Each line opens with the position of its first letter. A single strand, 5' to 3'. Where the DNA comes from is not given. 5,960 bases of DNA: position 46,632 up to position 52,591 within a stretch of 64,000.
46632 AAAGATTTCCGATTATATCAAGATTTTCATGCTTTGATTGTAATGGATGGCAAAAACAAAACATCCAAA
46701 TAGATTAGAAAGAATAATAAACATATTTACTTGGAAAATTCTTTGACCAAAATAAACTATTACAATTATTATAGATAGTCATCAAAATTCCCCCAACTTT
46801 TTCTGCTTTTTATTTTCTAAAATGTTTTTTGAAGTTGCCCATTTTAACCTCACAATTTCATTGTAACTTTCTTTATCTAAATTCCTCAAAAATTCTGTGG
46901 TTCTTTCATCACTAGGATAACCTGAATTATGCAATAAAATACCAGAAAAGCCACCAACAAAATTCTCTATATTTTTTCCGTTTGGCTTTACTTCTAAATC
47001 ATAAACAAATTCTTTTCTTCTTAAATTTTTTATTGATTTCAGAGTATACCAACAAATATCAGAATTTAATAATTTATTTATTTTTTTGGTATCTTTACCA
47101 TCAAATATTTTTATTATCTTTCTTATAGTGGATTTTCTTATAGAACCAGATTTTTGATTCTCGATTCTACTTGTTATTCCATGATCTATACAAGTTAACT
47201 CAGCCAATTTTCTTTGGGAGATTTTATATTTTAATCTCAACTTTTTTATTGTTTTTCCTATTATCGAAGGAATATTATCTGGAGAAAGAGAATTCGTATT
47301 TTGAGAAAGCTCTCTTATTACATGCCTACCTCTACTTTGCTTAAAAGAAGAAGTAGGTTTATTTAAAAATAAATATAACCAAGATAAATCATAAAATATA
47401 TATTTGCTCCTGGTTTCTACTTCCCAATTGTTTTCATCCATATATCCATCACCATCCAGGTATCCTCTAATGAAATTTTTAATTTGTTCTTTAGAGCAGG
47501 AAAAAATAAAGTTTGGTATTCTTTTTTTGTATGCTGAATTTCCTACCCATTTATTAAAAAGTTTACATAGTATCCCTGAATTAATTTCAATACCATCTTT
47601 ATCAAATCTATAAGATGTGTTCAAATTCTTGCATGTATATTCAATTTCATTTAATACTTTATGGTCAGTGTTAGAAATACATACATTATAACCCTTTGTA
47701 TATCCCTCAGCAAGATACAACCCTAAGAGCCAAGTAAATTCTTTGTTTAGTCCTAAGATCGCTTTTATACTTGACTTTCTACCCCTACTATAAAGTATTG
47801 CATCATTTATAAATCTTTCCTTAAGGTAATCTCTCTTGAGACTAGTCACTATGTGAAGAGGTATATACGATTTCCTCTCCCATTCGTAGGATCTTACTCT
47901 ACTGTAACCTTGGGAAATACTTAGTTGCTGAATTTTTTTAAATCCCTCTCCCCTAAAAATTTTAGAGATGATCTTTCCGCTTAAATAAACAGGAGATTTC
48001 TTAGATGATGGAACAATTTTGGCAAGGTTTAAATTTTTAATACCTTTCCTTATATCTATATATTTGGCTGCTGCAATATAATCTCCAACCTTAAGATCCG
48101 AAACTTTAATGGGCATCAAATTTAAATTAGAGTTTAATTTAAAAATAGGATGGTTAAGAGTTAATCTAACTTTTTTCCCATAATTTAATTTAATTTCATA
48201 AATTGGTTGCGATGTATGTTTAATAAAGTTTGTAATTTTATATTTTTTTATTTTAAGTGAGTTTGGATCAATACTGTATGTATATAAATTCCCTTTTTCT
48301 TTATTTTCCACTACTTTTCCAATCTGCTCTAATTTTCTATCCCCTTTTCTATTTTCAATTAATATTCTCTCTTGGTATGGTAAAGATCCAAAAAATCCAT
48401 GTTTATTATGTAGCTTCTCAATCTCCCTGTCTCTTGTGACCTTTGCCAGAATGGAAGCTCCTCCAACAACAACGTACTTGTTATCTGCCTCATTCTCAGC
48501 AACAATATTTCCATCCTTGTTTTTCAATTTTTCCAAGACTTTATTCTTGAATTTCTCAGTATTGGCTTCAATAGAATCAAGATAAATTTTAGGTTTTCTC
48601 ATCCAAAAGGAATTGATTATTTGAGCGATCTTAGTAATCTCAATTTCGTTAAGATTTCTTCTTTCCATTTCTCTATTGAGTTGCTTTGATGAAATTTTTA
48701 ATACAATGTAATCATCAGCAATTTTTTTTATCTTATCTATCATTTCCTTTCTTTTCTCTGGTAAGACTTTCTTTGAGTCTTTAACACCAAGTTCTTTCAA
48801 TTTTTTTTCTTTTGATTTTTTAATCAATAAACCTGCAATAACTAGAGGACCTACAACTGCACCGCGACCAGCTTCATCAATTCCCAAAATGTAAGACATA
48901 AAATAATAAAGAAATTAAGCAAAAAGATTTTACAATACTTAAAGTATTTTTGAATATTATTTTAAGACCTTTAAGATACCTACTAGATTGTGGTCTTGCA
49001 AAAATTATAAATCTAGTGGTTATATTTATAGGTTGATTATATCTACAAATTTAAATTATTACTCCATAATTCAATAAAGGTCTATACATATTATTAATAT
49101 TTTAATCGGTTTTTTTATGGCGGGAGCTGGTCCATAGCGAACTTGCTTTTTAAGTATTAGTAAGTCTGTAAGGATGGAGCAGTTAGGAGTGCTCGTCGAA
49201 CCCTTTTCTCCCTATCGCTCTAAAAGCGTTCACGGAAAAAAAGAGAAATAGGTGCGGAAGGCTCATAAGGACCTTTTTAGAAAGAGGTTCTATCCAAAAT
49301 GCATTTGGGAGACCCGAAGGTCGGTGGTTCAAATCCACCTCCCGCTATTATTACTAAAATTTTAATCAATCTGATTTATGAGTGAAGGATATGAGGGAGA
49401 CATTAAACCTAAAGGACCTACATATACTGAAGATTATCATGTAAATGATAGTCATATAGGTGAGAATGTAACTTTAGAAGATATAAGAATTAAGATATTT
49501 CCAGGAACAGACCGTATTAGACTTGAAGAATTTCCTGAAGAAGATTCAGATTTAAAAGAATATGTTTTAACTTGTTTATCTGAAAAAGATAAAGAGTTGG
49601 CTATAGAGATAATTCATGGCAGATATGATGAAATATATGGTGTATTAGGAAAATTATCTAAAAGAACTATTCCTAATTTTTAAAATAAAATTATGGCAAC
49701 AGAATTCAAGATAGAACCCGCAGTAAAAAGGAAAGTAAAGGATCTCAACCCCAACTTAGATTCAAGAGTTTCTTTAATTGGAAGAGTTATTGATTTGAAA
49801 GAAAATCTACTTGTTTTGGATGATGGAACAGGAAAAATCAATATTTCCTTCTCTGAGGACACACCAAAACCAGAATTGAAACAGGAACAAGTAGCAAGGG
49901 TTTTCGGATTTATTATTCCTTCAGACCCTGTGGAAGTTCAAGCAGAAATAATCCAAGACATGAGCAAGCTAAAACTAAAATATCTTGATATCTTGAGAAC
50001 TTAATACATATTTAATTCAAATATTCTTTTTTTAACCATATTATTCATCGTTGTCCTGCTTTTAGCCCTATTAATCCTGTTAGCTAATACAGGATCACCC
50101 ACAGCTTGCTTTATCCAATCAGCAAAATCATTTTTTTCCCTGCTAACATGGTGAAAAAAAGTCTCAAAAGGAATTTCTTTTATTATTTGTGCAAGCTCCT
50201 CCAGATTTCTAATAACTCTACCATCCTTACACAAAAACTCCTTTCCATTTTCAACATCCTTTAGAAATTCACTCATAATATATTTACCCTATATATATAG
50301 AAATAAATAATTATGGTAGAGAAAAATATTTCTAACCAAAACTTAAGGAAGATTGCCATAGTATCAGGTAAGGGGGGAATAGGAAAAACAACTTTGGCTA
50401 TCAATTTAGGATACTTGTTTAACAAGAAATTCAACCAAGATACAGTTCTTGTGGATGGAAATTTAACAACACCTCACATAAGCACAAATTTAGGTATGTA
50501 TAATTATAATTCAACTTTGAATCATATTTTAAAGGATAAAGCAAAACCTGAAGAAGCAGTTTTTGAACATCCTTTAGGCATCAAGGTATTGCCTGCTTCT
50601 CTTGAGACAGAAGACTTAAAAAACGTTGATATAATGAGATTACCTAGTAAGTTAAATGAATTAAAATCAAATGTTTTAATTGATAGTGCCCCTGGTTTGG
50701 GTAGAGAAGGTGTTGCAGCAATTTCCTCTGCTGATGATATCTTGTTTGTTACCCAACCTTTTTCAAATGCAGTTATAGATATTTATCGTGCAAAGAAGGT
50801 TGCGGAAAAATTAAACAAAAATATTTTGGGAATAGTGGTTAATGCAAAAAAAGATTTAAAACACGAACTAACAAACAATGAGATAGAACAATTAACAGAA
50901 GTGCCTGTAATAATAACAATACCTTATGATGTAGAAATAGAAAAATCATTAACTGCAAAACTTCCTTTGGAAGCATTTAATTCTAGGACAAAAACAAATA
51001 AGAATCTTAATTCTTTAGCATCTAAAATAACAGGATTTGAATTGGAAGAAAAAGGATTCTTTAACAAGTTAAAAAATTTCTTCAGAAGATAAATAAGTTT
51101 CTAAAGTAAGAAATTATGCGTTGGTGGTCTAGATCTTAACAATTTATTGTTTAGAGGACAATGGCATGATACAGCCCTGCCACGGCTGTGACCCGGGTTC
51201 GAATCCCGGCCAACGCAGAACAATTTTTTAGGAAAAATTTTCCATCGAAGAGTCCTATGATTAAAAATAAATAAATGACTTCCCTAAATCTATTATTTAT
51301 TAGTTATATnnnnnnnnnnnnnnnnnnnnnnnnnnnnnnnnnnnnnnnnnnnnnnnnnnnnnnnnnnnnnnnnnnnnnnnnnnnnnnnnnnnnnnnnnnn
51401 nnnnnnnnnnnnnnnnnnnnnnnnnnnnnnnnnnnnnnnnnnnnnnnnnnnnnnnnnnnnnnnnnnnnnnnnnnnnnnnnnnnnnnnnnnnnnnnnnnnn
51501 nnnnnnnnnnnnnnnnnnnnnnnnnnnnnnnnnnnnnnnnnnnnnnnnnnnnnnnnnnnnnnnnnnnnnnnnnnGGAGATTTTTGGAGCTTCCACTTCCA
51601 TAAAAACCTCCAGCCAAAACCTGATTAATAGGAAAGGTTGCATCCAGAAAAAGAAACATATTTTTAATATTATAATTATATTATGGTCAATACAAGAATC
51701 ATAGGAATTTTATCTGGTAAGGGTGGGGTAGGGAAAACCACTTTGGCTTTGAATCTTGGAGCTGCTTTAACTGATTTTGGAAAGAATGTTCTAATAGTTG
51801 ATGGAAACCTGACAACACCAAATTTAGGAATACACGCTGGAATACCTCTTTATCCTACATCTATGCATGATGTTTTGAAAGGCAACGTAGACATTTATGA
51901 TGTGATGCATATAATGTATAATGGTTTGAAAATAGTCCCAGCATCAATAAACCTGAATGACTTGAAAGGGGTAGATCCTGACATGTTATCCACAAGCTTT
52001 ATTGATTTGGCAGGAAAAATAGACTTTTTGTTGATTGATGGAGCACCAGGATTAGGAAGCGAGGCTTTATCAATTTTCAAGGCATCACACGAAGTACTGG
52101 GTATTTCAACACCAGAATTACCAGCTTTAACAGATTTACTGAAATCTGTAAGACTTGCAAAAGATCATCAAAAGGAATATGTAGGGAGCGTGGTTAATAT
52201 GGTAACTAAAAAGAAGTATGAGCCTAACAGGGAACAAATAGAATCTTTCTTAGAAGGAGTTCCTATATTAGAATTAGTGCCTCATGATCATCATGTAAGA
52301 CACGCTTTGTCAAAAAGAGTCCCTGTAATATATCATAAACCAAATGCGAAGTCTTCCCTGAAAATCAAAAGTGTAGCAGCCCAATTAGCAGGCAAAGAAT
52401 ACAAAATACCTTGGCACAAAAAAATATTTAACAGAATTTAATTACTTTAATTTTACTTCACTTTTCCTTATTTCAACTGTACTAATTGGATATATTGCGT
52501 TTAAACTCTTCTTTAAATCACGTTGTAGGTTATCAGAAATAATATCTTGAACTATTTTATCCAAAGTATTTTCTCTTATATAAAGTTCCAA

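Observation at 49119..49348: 230-nt tRNA-like gene with unresolved multi-part structure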

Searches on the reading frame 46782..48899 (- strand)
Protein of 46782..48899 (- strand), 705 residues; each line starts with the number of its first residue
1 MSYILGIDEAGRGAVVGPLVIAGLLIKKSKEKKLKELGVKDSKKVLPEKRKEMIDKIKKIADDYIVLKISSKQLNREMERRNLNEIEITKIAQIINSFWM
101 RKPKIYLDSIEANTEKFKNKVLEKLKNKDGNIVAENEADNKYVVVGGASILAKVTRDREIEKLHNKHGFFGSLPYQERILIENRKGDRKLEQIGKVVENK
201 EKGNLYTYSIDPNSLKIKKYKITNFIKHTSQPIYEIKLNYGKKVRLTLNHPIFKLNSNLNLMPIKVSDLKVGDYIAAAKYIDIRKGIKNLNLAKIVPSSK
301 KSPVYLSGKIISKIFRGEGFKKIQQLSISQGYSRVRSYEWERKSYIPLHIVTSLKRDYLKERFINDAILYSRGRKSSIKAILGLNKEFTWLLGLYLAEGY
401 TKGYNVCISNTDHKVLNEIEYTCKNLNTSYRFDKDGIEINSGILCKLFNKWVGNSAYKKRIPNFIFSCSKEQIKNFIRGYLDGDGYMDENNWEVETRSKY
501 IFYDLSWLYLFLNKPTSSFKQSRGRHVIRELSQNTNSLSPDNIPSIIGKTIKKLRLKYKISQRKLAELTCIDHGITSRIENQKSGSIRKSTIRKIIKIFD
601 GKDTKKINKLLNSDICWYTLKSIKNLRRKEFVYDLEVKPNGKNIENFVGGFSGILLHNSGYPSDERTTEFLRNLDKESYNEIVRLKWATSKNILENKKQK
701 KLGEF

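Call 9: search_protein_families(library=pfam, proteins=[window:46782-48899:-])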
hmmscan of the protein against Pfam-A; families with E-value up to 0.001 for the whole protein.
window:46782-48899:- (705 aa): 4 families
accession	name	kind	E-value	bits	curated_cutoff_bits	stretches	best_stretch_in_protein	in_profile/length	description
PF01351.25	RNase_HII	-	2.1e-41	142.5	25.8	1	5-170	1-163/199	Ribonuclease HII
PF14890.11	Intein_splicing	-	2e-24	86.6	35.8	1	192-658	11-155/155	Intein splicing domain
PF14528.11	LAGLIDADG_3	-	3.7e-09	37.1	22.5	0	471-521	1-55/82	LAGLIDADG-like domain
PF01381.28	HTH_3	-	0.00012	22.5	23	1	551-600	1-49/55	Helix-turn-helix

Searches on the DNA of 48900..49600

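Call 4: search_rna_families(source=window, start=48900, end=49600, threshold=evalue, max_evalue=10, show_alignments=5)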
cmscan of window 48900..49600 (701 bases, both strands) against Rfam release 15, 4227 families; matches with E-value up to 10: 3.
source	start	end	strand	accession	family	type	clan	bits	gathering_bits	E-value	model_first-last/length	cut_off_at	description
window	49187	49295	+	RF02528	SSRC41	Gene; sRNA;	-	21.1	60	4.8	1-111/111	no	Streptococcus sRNA SSRC41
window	49273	49360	+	RF00329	snoZ162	Gene; snRNA; snoRNA; CD-box;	-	15.5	45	6.7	1-88/88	no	Small nucleolar RNA Z162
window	49318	49339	+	RF00005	tRNA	Gene; tRNA;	CL00001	13.9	29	9.7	43-63/71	no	tRNA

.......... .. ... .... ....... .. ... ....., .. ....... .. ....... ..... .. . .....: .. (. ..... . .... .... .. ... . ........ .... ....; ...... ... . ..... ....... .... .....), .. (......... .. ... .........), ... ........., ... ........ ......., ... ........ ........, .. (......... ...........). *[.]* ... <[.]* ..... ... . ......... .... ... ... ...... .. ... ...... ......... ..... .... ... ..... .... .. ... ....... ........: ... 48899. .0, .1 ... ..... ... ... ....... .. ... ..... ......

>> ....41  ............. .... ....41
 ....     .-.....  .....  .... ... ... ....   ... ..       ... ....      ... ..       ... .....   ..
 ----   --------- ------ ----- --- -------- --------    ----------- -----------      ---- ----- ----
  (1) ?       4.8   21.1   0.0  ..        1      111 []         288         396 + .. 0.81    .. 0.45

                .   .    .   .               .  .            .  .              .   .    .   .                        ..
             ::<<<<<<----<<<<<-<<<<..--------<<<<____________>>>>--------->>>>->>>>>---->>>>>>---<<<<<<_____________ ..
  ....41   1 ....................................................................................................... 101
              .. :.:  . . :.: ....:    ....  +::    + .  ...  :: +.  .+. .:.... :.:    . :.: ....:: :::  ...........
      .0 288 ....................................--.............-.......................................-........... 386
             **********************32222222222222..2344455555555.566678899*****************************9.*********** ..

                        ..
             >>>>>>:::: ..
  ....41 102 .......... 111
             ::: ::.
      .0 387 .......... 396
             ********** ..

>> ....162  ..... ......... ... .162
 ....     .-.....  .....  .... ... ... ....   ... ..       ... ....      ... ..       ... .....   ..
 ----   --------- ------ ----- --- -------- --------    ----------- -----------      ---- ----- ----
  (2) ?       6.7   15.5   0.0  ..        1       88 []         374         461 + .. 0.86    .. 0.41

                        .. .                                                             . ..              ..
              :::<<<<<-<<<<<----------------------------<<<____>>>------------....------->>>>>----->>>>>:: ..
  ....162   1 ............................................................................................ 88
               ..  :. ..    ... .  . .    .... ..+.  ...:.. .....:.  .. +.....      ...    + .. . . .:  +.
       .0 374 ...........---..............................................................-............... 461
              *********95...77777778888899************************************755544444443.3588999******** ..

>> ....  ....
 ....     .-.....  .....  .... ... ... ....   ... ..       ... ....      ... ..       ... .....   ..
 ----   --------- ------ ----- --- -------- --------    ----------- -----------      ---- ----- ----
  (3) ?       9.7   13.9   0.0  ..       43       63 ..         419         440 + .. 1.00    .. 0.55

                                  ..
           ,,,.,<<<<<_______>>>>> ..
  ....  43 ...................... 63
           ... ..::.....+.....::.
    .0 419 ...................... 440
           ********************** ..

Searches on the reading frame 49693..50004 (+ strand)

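Call 9: search_protein_families(library=pfam, proteins=[window:49693-50004:+])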
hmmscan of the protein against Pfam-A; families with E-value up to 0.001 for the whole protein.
window:49693-50004:+ (103 aa): 1 family
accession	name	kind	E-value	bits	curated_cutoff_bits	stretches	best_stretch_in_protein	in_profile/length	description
PF01336.31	tRNA_anti-codon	-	0.00084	19.7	27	0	26-85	1-70/75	OB-fold nucleic acid binding domain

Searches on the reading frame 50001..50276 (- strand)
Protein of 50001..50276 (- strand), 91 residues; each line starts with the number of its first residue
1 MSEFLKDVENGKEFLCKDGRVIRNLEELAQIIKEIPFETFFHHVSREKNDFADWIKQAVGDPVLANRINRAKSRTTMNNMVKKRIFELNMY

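Call 9: search_protein_families(library=pfam, proteins=[window:50001-50276:-])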
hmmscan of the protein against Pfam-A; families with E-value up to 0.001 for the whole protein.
window:50001-50276:- (91 aa): 1 family
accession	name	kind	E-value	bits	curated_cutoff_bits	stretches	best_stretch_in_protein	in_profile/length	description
PF19027.5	DUF5752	-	9.8e-08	32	23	1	16-86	128-204/208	Family of unknown function (DUF5752)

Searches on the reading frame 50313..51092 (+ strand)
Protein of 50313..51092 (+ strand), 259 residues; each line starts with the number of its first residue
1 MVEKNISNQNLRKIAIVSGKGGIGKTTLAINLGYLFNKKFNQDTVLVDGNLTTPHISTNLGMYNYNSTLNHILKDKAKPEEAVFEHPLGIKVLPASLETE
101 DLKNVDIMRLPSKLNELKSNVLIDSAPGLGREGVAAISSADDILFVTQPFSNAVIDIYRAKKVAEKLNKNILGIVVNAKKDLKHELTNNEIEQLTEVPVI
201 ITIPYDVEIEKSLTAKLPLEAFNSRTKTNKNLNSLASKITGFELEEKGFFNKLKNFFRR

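Call 9: search_protein_families(library=pfam, proteins=[window:50313-51092:+])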
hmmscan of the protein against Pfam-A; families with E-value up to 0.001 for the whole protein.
window:50313-51092:+ (259 aa): 6 families
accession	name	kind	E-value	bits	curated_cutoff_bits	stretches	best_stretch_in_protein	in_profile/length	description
PF10609.15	ParA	-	2.7e-16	60.2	27.1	1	12-239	4-245/246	NUBPL iron-transfer P-loop NTPase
PF01656.29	CbiA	-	9.9e-16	58.3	25.4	1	14-216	1-122/125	CobQ/CobB/MinD/ParA nucleotide binding domain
PF13614.12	AAA_31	-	2.3e-11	44.4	27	1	12-155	2-155/177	AAA domain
PF00142.24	Fer4_NifH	-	1.3e-05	25.3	25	0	152-240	150-245/271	4Fe-4S iron sulfur cluster binding proteins, NifH/frxC family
PF13500.12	AAA_26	-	3.9e-05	24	27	1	14-209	3-194/198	AAA domain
PF06564.18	CBP_BcsQ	-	0.0003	20.8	21.3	1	16-237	6-231/234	Cellulose biosynthesis protein BcsQ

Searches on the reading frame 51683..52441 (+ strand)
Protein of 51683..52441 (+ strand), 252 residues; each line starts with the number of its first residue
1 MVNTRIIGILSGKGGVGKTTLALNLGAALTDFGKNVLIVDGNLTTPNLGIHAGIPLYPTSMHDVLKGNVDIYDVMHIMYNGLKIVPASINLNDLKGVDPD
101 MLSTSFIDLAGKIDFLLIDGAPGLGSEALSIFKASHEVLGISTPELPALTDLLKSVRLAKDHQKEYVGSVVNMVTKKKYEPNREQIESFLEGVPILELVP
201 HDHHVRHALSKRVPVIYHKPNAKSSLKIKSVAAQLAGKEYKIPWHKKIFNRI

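Call 9: search_protein_families(library=pfam, proteins=[window:51683-52441:+])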
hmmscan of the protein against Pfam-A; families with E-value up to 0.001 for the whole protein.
window:51683-52441:+ (252 aa): 7 families
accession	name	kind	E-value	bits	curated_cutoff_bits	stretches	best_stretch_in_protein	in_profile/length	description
PF10609.15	ParA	-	1.3e-20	74.3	27.1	1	5-235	4-245/246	NUBPL iron-transfer P-loop NTPase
PF01656.29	CbiA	-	1.3e-16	61.1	25.4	1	8-214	2-124/125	CobQ/CobB/MinD/ParA nucleotide binding domain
PF13614.12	AAA_31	-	8.7e-16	58.8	27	1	4-162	1-170/177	AAA domain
PF00142.24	Fer4_NifH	-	1.5e-09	38.2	25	1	10-85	5-84/271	4Fe-4S iron sulfur cluster binding proteins, NifH/frxC family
PF06564.18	CBP_BcsQ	-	6.5e-06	26.3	21.3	1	11-152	8-155/234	Cellulose biosynthesis protein BcsQ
PF02374.21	ArsA_ATPase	-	2.7e-05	24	24.3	1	9-39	5-35/305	Anion-transporting ATPase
PF13481.12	AAA_25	-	0.00027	21.1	27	1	6-38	34-65/195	AAA domain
